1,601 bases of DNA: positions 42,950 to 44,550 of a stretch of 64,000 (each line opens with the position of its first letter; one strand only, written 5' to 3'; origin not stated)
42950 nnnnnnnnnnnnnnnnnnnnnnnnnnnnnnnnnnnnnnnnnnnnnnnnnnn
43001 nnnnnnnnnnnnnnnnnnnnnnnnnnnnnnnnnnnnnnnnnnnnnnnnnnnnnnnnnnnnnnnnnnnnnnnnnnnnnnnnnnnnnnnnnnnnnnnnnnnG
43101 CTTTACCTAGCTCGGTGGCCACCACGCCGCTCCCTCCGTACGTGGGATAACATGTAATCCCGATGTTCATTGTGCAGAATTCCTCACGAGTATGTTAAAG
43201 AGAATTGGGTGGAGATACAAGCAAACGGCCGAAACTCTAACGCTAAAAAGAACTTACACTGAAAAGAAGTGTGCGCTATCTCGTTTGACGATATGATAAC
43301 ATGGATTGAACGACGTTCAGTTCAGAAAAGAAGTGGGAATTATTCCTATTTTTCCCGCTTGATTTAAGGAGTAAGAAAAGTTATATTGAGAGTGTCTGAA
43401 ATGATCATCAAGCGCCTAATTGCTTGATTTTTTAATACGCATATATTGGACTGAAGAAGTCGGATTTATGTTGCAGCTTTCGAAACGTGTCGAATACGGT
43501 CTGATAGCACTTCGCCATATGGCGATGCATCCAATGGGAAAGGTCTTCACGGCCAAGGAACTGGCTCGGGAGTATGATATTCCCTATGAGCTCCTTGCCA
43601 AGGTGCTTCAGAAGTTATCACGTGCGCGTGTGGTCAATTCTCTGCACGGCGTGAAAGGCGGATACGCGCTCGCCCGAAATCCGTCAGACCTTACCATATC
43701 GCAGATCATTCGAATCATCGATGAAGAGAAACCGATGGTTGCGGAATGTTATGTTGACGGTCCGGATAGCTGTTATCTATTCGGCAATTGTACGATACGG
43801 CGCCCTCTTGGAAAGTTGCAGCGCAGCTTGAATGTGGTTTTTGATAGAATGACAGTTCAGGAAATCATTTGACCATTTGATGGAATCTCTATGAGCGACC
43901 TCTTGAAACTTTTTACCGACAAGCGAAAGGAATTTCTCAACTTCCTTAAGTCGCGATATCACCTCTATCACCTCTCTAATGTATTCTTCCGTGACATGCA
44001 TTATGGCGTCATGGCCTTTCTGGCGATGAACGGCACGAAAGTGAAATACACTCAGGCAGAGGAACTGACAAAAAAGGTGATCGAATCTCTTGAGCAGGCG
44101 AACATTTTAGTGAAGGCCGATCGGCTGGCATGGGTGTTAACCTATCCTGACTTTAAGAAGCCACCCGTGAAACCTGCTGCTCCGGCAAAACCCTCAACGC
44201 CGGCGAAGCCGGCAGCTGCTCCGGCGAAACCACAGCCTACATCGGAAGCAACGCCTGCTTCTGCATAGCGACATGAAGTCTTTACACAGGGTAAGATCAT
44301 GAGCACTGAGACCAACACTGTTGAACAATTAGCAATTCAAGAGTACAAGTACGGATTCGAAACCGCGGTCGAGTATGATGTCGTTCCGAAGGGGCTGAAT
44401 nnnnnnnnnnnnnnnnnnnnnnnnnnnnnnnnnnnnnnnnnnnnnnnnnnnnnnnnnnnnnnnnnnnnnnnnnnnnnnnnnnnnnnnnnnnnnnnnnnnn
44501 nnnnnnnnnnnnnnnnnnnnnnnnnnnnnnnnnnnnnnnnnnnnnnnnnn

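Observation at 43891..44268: Unannotated gene with a PAKP-repeat tail inserted between the Rrf2 regulator and sufB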

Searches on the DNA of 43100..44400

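Call 58: search_rna_families(source=window, start=43100, end=44400, threshold=evalue, max_evalue=1)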
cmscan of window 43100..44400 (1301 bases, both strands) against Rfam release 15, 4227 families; matches with E-value up to 1: 0.
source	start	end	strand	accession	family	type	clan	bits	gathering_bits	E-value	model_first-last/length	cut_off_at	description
